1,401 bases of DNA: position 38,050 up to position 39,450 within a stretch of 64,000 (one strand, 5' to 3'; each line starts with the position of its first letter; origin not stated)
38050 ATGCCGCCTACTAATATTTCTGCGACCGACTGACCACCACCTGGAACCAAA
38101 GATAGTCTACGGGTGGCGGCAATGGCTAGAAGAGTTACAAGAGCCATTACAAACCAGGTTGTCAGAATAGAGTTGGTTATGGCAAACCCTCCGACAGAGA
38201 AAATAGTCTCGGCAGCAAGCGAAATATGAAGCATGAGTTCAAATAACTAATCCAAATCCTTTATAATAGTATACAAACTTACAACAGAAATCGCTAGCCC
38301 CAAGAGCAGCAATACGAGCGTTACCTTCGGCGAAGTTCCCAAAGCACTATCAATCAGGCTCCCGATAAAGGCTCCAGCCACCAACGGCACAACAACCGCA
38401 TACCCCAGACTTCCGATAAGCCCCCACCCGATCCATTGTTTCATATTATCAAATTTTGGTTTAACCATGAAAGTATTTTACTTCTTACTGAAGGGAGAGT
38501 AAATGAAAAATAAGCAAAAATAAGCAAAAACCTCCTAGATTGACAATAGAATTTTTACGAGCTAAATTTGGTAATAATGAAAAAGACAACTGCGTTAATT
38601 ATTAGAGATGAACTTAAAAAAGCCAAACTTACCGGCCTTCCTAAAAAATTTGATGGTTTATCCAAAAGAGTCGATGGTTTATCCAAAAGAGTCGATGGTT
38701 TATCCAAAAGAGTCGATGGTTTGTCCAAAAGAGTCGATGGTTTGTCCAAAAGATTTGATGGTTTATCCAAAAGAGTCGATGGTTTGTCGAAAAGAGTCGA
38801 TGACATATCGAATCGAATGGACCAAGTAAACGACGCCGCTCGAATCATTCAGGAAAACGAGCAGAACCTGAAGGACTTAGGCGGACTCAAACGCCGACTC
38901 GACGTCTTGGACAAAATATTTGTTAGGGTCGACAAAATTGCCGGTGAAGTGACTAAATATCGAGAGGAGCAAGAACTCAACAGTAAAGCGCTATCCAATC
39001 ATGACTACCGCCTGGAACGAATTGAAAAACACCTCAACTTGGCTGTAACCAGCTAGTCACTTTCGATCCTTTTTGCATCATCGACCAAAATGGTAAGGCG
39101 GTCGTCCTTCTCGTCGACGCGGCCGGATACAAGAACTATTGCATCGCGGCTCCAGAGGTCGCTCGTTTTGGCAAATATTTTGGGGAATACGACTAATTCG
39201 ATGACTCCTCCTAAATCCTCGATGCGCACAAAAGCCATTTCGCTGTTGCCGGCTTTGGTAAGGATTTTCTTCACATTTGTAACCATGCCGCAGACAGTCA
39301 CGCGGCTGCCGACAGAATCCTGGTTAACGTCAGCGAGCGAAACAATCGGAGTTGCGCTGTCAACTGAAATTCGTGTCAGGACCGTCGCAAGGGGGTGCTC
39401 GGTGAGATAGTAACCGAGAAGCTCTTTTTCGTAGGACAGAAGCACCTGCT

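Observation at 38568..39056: Only plus-strand gene of the region: a coiled-coil protein whose core is a 21-bp x8 tandem repeat (heptad VDGLSKR)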

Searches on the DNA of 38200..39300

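Call 67: search_rna_families(source=window, start=38200, end=39300, threshold=evalue, max_evalue=1)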
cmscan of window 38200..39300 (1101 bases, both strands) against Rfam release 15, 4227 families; matches with E-value up to 1: 0.
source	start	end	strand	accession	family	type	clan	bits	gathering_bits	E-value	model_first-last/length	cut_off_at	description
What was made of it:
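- There is no Rfam match (call 67).
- Tried and rejected: Rfam found nothing in 38200-39300 (call 67).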

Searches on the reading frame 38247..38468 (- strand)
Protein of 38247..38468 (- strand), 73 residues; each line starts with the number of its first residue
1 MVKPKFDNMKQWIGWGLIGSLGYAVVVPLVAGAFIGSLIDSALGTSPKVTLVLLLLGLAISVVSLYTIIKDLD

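Call 66: search_protein_families(library=pfam, proteins=[window:38247-38468:-], max_evalue=0.001)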
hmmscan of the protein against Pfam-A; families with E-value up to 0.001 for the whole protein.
window:38247-38468:- (73 aa): 1 family
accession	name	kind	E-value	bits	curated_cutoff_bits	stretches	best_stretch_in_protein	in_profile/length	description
PF09527.15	ATPase_gene1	-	6.2e-12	45.8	26.6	1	15-66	1-52/54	Putative F0F1-ATPase subunit Ca2+/Mg2+ transporter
